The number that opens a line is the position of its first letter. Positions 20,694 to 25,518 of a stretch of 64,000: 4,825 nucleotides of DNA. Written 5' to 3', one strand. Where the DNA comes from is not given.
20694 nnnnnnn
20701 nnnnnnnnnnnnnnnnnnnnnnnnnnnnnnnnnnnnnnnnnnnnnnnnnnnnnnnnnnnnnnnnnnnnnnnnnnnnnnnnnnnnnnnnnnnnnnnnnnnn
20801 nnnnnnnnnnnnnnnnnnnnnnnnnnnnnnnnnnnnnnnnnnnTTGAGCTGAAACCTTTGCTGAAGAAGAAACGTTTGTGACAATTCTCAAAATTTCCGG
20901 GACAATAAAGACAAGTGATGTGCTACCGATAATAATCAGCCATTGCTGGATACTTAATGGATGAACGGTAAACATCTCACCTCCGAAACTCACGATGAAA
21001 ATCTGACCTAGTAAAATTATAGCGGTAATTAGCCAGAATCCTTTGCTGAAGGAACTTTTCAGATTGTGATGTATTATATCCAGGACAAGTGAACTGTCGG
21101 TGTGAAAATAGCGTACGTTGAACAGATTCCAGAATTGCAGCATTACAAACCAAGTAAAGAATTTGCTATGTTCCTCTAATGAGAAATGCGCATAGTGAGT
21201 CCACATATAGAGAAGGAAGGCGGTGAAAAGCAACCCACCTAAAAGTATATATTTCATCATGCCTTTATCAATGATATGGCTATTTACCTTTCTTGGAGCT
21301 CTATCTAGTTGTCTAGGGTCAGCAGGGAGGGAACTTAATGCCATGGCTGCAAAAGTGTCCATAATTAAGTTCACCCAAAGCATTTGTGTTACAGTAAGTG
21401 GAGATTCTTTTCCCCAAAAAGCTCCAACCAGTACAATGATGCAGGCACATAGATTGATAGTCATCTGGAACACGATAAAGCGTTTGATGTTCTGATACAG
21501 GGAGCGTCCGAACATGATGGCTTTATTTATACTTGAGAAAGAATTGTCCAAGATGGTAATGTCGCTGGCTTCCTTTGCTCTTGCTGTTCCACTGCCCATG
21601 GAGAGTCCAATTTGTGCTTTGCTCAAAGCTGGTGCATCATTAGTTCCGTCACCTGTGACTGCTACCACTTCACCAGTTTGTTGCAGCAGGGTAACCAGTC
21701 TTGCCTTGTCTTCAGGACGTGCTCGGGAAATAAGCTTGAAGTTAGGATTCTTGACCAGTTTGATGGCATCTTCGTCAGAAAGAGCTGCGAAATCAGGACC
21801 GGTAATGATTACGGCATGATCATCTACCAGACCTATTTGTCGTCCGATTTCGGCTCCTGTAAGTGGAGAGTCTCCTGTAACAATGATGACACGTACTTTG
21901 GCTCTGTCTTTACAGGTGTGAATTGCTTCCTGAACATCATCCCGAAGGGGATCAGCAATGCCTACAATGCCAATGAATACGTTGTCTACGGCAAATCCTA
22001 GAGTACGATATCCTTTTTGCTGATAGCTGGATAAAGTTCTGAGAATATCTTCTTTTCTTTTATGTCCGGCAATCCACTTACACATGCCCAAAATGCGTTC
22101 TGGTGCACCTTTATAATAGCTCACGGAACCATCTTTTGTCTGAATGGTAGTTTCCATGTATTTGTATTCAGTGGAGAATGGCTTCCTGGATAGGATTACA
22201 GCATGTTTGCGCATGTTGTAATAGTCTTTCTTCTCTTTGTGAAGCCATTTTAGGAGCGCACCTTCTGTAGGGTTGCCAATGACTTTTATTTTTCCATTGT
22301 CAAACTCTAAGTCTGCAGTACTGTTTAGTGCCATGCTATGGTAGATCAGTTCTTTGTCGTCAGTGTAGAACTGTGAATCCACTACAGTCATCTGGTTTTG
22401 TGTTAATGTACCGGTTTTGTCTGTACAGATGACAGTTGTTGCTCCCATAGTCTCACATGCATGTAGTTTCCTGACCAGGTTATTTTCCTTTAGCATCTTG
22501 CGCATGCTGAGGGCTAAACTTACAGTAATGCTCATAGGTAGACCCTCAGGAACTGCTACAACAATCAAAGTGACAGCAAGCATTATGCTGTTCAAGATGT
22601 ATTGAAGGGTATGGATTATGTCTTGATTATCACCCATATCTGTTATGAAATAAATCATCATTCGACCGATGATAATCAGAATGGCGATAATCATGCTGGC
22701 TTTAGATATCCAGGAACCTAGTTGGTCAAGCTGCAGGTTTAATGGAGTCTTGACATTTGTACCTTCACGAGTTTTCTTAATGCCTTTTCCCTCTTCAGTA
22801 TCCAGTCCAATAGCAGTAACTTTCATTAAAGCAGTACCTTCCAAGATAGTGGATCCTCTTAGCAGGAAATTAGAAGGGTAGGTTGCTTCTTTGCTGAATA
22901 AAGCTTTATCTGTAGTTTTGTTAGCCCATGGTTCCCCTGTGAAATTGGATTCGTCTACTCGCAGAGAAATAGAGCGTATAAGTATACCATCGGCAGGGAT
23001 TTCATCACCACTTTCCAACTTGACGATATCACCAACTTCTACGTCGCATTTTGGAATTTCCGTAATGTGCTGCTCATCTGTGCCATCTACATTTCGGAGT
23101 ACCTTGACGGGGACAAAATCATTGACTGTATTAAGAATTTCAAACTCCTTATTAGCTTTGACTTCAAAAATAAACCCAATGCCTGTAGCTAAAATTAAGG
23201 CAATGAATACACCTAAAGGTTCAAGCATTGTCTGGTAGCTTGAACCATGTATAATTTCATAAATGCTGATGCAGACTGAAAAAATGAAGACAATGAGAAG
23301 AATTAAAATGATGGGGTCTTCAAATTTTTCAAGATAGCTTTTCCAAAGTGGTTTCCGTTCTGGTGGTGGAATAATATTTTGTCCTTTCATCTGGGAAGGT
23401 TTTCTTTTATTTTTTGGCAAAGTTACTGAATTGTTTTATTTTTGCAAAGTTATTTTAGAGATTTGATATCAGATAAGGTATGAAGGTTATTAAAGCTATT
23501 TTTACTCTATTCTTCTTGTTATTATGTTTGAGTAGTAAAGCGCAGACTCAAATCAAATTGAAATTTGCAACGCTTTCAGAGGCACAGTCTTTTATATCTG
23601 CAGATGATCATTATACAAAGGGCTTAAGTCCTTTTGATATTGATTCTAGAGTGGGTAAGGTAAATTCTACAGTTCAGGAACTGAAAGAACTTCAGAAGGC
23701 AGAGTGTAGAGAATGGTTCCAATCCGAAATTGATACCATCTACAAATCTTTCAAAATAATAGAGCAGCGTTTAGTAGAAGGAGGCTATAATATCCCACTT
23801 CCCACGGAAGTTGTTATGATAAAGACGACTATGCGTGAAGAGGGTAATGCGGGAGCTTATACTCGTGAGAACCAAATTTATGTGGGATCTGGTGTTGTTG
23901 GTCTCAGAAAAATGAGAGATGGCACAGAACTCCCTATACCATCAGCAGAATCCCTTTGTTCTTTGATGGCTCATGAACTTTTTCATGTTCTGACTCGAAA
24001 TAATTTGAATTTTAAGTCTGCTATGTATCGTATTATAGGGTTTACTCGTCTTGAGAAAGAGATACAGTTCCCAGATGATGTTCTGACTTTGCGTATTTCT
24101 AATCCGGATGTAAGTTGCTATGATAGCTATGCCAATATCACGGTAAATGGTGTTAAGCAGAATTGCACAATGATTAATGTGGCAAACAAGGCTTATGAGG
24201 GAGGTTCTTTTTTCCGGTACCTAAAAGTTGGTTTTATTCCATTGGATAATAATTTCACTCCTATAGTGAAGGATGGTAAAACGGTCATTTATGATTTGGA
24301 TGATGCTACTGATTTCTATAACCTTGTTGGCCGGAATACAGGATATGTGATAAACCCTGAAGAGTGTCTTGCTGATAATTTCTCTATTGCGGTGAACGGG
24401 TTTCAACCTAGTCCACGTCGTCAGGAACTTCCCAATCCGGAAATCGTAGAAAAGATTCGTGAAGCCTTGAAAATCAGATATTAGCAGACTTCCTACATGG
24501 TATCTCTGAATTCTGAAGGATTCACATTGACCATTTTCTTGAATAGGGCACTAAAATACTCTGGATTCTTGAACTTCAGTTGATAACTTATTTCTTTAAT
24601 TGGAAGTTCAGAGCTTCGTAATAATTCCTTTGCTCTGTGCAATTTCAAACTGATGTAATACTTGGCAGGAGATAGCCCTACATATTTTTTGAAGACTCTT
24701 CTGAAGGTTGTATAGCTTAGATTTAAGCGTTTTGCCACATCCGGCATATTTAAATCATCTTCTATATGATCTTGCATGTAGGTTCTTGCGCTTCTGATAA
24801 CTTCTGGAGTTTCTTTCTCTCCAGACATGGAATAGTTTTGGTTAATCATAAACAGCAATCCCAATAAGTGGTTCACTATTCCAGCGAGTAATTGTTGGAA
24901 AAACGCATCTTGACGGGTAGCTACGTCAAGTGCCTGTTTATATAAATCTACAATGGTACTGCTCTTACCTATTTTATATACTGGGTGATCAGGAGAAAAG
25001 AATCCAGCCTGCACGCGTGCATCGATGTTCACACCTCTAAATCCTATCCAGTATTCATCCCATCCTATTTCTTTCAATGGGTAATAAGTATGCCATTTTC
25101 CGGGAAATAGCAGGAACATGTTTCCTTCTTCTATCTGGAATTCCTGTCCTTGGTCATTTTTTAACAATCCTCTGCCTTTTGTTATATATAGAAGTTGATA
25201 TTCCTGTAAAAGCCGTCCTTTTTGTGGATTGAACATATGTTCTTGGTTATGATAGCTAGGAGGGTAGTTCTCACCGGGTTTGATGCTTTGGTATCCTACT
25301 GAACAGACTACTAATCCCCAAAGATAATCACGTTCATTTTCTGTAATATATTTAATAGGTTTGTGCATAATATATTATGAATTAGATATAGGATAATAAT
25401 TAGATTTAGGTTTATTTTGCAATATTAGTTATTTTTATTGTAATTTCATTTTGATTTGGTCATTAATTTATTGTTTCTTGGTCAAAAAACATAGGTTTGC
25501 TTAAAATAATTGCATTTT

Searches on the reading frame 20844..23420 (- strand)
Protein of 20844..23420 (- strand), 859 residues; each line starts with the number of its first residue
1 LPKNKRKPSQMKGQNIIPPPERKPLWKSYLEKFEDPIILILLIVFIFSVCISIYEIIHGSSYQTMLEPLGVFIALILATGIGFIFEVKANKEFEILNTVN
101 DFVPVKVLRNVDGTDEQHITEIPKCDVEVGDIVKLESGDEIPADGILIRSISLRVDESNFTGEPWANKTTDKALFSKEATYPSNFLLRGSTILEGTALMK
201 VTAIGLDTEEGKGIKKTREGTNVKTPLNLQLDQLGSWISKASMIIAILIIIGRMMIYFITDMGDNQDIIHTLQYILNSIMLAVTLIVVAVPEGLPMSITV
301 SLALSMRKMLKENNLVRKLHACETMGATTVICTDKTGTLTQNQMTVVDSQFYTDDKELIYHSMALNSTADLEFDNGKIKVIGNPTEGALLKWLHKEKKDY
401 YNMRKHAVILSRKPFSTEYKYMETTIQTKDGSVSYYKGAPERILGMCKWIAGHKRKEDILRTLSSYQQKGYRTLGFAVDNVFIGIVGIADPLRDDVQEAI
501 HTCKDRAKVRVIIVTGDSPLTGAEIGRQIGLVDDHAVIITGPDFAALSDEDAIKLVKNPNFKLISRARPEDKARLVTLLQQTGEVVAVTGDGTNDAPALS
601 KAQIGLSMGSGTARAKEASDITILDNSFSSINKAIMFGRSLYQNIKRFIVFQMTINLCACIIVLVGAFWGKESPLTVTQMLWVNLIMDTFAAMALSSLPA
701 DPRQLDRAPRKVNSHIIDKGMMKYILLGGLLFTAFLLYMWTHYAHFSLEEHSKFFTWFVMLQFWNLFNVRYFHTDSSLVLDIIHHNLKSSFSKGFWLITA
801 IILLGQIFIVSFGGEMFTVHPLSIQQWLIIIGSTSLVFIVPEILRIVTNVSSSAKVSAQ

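Call 49: search_protein_families(library=pfam, proteins=[window:20844-23420:-], max_evalue=0.00001)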
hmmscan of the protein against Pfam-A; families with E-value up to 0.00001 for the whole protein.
window:20844-23420:- (859 aa): 6 families
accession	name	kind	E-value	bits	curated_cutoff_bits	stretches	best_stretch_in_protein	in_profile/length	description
PF00689.26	Cation_ATPase_C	-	6.3e-34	117.7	27.3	1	673-846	2-174/175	Cation transporting ATPase, C-terminus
PF00122.25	E1-E2_ATPase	-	2.2e-33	115.7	28.1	1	115-311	11-180/181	E1-E2 ATPase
PF00702.32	Hydrolase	-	3.7e-16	60.5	26.4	1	330-602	3-190/191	haloacid dehalogenase-like hydrolase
PF13246.12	Cation_ATPase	-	4.4e-15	55.9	21.7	1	367-448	4-89/91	Cation transport ATPase (P-type)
PF00690.31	Cation_ATPase_N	-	7.6e-07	29.1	20.4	1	13-48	34-69/69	Cation transporter/ATPase, N-terminus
PF08282.18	Hydrolase_3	-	1.9e-06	28.2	20.9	0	577-635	197-255/255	haloacid dehalogenase-like hydrolase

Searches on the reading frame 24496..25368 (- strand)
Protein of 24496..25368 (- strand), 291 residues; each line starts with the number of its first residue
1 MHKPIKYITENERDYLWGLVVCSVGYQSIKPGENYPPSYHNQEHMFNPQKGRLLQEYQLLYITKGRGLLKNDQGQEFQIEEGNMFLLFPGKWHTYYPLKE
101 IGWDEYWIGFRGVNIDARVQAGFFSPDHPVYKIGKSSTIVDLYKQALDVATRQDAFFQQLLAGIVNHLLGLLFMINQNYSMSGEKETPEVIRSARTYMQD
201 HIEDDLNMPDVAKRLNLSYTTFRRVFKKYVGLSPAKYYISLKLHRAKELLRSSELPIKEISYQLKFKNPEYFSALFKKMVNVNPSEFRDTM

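Call 20: search_protein_families(library=pfam, proteins=[window:24496-25368:-], max_evalue=0.00001)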
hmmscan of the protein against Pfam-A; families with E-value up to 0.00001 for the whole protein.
window:24496-25368:- (291 aa): 4 families
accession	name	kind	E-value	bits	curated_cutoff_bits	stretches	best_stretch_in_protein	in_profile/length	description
PF12833.13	HTH_18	-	1.4e-22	80.2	33.6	1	211-289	1-79/80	Helix-turn-helix domain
PF00165.29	HTH_AraC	-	1.2e-15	57.6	26.6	1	198-237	1-40/42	Bacterial regulatory helix-turn-helix proteins, AraC family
PF02311.25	AraC_binding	-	2.3e-13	50.5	21.1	1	41-116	11-82/135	AraC-like ligand binding domain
PF07883.17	Cupin_2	-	6.8e-06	26.1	27.2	0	56-95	19-56/70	Cupin domain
